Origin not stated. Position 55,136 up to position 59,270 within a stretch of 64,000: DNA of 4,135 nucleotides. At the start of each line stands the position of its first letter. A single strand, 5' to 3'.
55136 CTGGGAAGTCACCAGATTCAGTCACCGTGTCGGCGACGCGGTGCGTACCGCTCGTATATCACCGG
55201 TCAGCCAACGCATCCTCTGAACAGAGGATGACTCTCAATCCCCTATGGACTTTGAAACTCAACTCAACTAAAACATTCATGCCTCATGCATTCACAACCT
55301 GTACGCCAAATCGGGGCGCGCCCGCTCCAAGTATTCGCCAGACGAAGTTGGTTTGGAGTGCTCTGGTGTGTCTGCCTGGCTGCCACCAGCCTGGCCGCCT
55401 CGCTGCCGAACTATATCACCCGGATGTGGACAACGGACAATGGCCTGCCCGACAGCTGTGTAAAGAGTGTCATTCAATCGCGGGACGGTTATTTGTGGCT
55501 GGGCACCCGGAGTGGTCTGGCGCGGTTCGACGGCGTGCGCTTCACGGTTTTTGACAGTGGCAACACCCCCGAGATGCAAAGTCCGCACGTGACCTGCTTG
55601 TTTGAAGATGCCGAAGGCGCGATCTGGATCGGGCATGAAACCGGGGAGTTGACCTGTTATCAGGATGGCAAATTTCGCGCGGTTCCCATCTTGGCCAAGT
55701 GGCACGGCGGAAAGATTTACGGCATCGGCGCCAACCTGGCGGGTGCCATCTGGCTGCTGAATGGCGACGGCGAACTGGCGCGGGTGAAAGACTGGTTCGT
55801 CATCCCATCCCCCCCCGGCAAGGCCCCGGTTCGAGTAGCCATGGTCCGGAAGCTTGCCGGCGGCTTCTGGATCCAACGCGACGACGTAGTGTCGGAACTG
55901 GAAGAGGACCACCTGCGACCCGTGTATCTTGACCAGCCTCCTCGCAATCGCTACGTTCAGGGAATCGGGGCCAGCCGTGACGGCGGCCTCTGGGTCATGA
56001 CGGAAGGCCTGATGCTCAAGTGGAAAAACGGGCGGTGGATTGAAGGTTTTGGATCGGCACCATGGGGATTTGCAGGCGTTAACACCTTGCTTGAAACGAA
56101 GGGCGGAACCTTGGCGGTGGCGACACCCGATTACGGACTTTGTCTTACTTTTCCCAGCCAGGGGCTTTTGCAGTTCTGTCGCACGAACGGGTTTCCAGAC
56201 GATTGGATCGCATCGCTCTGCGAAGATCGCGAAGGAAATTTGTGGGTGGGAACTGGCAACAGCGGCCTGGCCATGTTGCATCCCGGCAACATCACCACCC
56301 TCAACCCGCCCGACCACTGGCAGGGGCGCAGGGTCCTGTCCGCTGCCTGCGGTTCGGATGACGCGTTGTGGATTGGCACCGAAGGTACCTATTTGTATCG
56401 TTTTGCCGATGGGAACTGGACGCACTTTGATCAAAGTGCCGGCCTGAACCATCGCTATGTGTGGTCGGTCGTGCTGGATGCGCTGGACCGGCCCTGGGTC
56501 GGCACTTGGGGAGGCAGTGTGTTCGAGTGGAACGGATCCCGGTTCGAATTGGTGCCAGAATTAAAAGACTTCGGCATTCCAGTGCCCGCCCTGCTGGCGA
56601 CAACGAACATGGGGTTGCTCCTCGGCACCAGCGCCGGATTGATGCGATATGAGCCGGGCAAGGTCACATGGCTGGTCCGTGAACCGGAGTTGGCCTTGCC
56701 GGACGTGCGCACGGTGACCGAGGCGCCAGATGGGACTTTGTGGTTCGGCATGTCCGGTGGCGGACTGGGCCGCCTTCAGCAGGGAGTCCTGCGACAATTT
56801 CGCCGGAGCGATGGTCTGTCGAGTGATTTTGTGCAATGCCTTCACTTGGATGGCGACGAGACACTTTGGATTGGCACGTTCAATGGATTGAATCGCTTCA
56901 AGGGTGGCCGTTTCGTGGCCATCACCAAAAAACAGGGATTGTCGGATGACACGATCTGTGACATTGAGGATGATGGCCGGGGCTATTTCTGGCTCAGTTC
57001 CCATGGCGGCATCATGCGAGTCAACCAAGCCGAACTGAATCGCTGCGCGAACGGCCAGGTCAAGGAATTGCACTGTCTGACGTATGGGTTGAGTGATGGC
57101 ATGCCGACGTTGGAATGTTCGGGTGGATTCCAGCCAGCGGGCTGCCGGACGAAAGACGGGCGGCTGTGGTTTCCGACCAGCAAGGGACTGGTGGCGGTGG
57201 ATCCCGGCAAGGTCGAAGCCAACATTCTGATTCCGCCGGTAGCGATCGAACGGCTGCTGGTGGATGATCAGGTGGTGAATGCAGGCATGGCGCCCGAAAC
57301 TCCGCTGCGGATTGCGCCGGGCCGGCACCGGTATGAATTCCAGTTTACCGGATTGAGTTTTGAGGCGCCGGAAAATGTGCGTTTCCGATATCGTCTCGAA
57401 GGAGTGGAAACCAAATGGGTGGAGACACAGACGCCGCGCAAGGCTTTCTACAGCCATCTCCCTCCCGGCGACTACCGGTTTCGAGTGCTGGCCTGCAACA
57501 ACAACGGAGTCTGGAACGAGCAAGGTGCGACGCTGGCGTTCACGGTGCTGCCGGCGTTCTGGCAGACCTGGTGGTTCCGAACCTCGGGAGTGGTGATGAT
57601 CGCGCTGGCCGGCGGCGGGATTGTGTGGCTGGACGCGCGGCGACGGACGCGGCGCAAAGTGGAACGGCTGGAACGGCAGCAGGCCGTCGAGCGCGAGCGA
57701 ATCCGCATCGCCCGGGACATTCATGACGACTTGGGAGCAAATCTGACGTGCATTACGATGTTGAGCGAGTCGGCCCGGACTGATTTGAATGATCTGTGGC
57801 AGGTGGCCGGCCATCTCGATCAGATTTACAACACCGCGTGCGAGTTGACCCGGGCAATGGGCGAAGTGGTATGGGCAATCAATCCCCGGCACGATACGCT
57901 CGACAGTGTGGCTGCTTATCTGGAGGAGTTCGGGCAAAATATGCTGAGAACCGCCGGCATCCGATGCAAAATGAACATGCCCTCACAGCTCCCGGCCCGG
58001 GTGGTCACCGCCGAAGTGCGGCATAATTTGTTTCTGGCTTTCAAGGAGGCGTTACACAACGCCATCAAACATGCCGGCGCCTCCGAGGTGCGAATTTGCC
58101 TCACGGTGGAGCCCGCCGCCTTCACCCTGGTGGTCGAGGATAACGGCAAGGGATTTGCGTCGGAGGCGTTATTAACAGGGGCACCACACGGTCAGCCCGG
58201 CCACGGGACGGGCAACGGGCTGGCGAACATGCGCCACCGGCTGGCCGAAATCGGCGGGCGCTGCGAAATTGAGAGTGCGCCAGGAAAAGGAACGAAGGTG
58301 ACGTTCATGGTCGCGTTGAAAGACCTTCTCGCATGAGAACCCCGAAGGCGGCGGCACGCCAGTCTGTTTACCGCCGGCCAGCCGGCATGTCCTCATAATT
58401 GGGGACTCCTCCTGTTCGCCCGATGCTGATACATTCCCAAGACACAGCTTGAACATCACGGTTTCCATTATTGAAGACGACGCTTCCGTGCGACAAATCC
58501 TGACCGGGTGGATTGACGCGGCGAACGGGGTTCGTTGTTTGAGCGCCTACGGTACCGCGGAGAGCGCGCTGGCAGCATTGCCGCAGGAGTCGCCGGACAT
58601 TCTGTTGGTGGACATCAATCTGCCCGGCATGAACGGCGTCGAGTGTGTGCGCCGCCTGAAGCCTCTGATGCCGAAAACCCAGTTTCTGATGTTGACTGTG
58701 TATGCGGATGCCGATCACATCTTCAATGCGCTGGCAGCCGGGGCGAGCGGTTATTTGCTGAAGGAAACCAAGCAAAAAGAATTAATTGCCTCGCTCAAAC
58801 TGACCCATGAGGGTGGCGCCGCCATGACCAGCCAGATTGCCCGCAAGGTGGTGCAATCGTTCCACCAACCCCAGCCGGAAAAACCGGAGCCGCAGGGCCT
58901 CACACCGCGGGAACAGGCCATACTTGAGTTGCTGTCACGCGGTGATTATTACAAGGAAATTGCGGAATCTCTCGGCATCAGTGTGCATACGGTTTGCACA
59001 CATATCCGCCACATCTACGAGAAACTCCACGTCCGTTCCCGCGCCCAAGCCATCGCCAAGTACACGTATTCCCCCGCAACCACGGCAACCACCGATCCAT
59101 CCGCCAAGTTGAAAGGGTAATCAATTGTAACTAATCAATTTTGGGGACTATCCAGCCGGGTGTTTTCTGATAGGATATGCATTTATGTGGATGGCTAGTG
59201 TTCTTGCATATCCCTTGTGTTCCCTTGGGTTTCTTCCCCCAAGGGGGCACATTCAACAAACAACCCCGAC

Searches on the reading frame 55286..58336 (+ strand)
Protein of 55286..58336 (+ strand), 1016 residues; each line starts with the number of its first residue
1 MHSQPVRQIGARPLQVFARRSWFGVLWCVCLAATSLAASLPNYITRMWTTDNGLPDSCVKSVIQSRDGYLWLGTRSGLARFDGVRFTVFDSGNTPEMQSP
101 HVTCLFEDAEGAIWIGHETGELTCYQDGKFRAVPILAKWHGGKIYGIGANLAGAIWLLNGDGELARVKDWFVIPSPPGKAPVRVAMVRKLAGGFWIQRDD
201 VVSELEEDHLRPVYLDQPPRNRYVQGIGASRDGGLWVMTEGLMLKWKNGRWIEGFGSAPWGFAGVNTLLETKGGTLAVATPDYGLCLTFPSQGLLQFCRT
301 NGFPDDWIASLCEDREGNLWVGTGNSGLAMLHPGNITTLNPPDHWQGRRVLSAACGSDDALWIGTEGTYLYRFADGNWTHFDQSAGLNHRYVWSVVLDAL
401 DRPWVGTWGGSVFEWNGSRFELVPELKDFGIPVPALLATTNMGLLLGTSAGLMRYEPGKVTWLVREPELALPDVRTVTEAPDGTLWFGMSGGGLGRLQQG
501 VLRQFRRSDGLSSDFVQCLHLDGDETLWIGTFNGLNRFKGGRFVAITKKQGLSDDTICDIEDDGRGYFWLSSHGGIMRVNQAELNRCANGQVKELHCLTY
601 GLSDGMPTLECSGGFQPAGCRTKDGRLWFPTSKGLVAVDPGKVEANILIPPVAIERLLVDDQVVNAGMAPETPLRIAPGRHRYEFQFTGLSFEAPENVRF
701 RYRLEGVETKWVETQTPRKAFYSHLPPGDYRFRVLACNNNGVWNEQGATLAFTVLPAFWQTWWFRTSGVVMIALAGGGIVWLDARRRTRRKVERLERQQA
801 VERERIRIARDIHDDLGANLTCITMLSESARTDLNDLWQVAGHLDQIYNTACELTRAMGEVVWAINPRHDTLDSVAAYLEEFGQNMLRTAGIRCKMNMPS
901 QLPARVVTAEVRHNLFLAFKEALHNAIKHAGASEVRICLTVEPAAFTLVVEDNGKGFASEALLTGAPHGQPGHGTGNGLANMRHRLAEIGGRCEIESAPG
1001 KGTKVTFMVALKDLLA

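Call 50: search_protein_families(library=pfam, proteins=[window:55286-58336:+], max_evalue=0.00001)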
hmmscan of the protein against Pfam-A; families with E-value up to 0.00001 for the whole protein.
window:55286-58336:+ (1016 aa): 5 families
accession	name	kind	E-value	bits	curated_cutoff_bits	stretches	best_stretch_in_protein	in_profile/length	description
PF07494.17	Reg_prop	-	2.8e-30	100.9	20.4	0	302-325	1-24/24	Two component regulator propeller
PF07495.19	Y_Y_Y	-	9.5e-19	67.5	26.6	1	692-755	2-65/65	Y_Y_Y domain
PF02518.31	HATPase_c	-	3.3e-18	66.6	26.4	1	914-1011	5-109/111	Histidine kinase-, DNA gyrase B-, and HSP90-like ATPase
PF07730.19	HisKA_3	-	6.9e-10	39.8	24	1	804-868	1-66/68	Histidine kinase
PF13581.12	HATPase_c_2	-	2.9e-08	34.2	27.4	1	907-982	24-105/127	Histidine kinase-like ATPase domain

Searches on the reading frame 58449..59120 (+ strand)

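Call 50: search_protein_families(library=pfam, proteins=[window:58449-59120:+], max_evalue=0.00001)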
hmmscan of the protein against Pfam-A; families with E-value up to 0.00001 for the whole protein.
window:58449-59120:+ (223 aa): 4 families
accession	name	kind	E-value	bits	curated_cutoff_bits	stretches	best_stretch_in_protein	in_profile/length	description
PF00072.30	Response_reg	-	7e-23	81.4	30.2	1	5-116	1-110/111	Response regulator receiver domain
PF00196.25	GerE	-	1.4e-16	60.3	23.5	1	150-202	2-54/57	Bacterial regulatory proteins, luxR family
PF13384.12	HTH_23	-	6e-06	26.4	24.6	0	156-191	8-42/50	Homeodomain-like domain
PF04545.22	Sigma70_r4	-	8.5e-06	25.6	24.1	0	149-193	3-48/50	Sigma-70, region 4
